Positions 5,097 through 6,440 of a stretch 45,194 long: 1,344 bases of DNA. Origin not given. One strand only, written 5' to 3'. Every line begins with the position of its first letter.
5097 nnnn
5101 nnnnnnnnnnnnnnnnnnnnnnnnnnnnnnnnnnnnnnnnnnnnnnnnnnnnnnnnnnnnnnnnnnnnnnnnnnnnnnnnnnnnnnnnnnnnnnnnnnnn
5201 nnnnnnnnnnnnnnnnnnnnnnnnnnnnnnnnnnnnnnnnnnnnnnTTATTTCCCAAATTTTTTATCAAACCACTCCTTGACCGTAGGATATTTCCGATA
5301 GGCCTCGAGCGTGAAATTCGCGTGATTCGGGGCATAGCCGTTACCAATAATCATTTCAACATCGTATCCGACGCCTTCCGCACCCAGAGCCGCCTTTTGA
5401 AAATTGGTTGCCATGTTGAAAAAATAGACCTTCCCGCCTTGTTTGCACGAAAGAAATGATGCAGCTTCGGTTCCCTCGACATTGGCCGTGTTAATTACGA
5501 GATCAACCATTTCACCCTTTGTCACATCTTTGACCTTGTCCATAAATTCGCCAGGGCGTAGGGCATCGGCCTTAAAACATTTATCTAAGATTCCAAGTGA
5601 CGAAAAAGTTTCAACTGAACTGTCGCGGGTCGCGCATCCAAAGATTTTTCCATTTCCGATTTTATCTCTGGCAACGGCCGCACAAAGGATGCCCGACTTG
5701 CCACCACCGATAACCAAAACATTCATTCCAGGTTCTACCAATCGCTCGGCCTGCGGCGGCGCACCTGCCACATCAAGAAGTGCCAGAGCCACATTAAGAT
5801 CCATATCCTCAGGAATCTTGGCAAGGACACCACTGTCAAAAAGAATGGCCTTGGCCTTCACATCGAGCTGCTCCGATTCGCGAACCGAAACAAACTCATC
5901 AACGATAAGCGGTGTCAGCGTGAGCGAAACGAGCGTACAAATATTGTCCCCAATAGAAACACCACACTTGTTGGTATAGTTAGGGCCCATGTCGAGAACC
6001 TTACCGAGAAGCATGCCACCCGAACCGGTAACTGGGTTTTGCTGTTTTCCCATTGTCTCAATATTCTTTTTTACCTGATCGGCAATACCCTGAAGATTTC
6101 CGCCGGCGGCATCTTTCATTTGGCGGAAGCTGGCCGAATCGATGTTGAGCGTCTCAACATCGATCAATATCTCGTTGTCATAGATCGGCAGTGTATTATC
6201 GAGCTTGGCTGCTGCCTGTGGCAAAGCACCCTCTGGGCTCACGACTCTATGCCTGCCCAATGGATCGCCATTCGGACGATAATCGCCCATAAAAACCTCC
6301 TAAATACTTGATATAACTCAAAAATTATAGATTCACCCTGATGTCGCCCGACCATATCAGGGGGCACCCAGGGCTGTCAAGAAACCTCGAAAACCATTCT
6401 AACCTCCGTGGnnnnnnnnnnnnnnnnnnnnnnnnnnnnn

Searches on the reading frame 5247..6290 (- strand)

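Call 10: search_protein_families(library=pfam, proteins=[window:5247-6290:-], max_evalue=0.001)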
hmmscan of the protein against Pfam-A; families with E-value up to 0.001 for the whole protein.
window:5247-6290:- (347 aa): 1 family
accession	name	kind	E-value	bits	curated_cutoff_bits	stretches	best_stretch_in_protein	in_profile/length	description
PF00107.32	ADH_zinc_N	-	2.1e-05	24.9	31.8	1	200-293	3-90/129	Zinc-binding dehydrogenase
